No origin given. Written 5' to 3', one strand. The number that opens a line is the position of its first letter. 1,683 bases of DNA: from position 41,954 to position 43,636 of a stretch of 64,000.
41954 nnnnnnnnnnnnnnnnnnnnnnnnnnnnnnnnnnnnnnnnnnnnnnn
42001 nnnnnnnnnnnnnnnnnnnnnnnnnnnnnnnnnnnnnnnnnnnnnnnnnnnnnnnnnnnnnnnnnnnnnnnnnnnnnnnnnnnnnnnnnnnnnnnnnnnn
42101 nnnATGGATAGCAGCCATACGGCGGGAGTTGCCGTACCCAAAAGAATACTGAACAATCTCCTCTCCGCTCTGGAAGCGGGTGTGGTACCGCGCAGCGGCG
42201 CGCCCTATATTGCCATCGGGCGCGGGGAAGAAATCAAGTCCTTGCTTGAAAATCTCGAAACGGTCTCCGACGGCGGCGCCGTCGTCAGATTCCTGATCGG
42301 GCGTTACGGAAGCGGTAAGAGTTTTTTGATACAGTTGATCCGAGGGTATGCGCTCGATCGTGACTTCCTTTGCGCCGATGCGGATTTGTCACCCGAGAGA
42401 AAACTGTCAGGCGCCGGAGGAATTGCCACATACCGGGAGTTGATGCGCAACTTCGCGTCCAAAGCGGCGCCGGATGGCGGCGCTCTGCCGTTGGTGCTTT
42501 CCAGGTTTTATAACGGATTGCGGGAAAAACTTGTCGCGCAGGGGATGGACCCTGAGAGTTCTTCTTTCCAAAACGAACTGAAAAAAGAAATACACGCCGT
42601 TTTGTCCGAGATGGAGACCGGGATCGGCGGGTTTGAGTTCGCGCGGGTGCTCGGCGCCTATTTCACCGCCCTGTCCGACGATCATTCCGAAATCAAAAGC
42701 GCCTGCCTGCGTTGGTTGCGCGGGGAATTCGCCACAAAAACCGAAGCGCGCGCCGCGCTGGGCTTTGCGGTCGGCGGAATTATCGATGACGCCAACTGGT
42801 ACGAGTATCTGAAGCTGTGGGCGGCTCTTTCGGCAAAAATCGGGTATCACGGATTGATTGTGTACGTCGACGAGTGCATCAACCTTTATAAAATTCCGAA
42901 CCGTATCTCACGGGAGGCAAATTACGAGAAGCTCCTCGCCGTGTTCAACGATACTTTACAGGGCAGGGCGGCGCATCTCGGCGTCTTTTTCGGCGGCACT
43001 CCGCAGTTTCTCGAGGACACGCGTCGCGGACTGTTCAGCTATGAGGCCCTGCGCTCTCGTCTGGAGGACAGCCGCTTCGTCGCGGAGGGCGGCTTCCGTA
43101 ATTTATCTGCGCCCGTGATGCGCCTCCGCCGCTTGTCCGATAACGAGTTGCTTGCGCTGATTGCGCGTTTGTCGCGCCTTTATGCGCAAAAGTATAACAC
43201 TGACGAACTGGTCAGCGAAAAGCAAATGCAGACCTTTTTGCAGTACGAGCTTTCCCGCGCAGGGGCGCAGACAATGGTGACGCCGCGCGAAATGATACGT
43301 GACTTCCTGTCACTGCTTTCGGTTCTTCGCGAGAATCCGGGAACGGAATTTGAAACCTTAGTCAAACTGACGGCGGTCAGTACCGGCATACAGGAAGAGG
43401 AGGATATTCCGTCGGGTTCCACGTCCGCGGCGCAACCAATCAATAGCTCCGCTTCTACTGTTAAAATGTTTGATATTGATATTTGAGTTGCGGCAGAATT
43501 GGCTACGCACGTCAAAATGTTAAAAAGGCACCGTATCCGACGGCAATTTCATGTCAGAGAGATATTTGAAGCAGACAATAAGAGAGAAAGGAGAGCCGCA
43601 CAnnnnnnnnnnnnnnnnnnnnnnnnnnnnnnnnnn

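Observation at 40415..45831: Self-contained TerB-like / DUF2791 P-loop ATPase / Lhr-like helicase cassette (Shango-type candidate anti-phage system) inserted among housekeeping genes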

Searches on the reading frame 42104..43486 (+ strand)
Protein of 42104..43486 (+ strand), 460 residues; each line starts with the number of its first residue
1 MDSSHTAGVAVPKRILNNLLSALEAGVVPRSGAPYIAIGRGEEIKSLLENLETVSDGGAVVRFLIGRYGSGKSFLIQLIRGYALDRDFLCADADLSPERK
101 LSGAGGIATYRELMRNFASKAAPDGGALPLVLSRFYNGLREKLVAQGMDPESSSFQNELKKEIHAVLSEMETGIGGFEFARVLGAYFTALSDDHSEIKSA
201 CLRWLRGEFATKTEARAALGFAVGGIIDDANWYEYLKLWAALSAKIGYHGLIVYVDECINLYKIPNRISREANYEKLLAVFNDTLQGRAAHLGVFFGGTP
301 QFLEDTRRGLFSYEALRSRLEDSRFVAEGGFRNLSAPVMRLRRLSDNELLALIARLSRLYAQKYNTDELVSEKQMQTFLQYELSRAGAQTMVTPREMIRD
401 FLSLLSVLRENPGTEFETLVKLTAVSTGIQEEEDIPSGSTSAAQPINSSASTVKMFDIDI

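Call 4: search_protein_families(library=pfam, proteins=[window:42104-43486:+], max_evalue=0.01)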
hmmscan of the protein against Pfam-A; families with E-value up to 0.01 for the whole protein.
window:42104-43486:+ (460 aa): 2 families
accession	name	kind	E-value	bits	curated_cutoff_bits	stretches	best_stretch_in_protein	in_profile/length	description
PF10923.14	BrxC_BrxD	-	9.7e-146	486.3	22.2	1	11-422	1-412/414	BREX system ATP-binding protein BrxC/D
PF13191.12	AAA_16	-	5.5e-07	30.7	32.6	1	38-189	3-104/167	AAA ATPase domain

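Call 5: search_protein_families(library=padloc, proteins=[window:42104-43486:+], max_evalue=0.01)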
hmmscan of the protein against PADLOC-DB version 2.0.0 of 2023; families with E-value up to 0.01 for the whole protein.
window:42104-43486:+ (460 aa): 2 families
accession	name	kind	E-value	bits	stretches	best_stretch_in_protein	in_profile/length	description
PDLC03959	SngB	-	1.5e-158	526.5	1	10-428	5-423/439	-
PDLC02494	BrxD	-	9.2e-47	158.2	1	13-434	6-424/440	BrxD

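Call 6: search_protein_families(library=ncbifam, proteins=[window:42104-43486:+], max_evalue=0.01)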
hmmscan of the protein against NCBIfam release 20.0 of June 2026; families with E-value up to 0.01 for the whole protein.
window:42104-43486:+ (460 aa): 1 family
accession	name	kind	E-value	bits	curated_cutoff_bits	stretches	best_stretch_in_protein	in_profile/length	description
NF033438.1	BREX_BrxD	equivalog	2.1e-46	158.9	350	1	16-429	5-415/423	BREX system ATP-binding protein BrxD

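Call 34: search_solved_structures(query=window:42104-43486:+, max_evalue=1)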
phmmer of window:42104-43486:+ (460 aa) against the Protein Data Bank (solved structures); distinct sequences matched with E-value up to 1: 0.

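Call 43: search_dna_similar(query=window:42104-43486:+, collection=plasmids, mode=protein, max_rows=25, max_evalue=1e-10)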
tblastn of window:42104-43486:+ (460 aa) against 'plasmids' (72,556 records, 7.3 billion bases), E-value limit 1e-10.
Records with a match: 694; places in all: 697; records where one place covers at least 80% of the query: 689.
Best place of each record, by identity: <60% 694.
By first word of the organism name: Klebsiella 449; Salmonella 144; Escherichia 14; Sulfitobacter 7; Phaeobacter 5; Bradyrhizobium 4; Azospirillum 4; Raoultella 4; Paracoccus 3; Mesorhizobium 3; and 46 more.
By predicted mobility (MOB-suite, as given by PLSDB): conjugative 541; non-mobilizable 108; mobilizable 45.
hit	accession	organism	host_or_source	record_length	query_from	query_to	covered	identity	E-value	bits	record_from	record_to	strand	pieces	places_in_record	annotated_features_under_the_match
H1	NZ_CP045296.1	Paenibacillus cellulositrophicus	cell culture,Thai soil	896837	9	420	90%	49.6%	6e-134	433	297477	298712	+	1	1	ATP-binding protein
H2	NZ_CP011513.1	Paenibacillus peoriae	cell culture,soil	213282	11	432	92%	47.2%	3e-127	414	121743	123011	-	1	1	ATP-binding protein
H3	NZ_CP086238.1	Clostridium estertheticum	single colony,bovine feces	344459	11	420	89%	45.8%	8e-119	389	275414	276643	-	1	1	ATP-binding protein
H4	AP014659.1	Bradyrhizobium diazoefficiens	-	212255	17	445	93%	42.6%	2e-99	334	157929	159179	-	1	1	uncharacterized protein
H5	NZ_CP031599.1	Roseovarius indicus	pure culture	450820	17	455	95%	41.5%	2e-96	325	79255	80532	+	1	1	ATP-binding protein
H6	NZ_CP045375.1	Sulfitobacter sp. THAF37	pure culture,Surface of a polyethylene ...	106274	17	455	95%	41.4%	3e-95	322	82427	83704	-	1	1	ATP-binding protein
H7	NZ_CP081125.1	Sulfitobacter sp. S190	-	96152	17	455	95%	41.3%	6e-96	323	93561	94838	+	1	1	ATP-binding protein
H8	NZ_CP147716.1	Bradyrhizobium sp. 27S5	-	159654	17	445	93%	42.1%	1e-99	334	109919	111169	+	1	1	ATP-binding protein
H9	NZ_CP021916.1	Sagittula sp. P11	cell culture,sulfidic waters (60 m) ...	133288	17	455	95%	41.0%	1e-95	322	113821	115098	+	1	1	ATP-binding protein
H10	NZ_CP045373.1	Sulfitobacter sp. THAF37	pure culture,Surface of a polyethylene ...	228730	19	455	95%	41.2%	1e-95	322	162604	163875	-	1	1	ATP-binding protein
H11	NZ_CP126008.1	Bradyrhizobium elkanii USDA 94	Glycine max,soybean,root nodule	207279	17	445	93%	41.9%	5e-98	330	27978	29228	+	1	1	ATP-binding protein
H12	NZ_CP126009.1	Bradyrhizobium elkanii USDA 94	Glycine max,soybean,root nodule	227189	17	445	93%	41.9%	5e-98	330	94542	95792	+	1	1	ATP-binding protein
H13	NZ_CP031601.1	Roseovarius indicus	pure culture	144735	17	455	95%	40.9%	3e-94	318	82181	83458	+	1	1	ATP-binding protein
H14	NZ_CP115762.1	Paracoccus sp. SCSIO 75233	cell culture,sediment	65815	17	455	95%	40.8%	2e-94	319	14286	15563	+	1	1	ATP-binding protein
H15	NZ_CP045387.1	Ruegeria sp. THAF33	pure culture,Surface of a polyethylene ...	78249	19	455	95%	41.0%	5e-95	321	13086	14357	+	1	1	ATP-binding protein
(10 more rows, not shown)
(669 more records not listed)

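Call 44: search_dna_similar(query=window:42104-43486:+, collection=phages, mode=protein, max_rows=15, max_evalue=0.00001)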
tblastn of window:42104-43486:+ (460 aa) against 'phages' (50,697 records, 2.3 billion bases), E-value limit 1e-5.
No match.

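Call 45: get_annotated_region(hit=H3, flank=7000)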
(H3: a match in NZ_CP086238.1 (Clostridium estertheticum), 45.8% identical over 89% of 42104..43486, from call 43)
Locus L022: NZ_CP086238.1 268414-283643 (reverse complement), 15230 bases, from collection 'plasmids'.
description: Clostridium estertheticum strain CF002 plasmid pCF002-344, complete sequence
organism: Clostridium estertheticum (NCBI taxid 238834)
taxonomy: Bacteria; Bacillota; Clostridia; Eubacteriales; Clostridiaceae; Clostridium; Clostridium estertheticum
host: -; source: single colony,bovine feces; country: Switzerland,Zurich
typing (MOB-suite, as given by PLSDB): non-mobilizable
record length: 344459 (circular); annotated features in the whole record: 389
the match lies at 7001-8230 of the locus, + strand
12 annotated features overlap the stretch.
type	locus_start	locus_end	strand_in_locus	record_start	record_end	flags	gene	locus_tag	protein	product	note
CDS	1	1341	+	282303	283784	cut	-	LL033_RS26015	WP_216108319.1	amino acid adenylation domain-containing protein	-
CDS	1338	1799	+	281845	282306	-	-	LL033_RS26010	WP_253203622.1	GNAT family N-acetyltransferase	-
CDS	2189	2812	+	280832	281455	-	-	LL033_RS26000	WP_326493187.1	MFS transporter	GO:0055085 - transmembrane transport [Evidence IEA]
CDS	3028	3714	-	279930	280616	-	-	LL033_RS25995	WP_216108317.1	alpha/beta hydrolase-fold protein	-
CDS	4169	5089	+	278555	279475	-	-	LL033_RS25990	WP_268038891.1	relaxase/mobilization nuclease domain-containing protein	-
CDS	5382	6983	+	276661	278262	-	-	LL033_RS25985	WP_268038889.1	TerB N-terminal domain-containing protein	-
CDS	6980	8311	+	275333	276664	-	-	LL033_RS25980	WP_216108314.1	ATP-binding protein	-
CDS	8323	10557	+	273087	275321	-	-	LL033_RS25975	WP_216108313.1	DEAD/DEAH box helicase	-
CDS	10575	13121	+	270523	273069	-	-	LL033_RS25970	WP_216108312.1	ATP-binding cassette domain-containing protein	-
CDS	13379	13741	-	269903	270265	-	-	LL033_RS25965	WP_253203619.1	IS110 family transposase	-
CDS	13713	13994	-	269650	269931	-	-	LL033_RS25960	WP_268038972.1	transposase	GO:0006313 - DNA transposition [Evidence IEA]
CDS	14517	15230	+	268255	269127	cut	-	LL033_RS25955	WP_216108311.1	DUF5131 family protein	-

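Call 86: search_protein_families(library=phrogs, proteins=[window:42104-43486:+], max_evalue=0.001)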
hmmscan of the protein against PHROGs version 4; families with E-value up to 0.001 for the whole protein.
window:42104-43486:+ (460 aa): 0 families
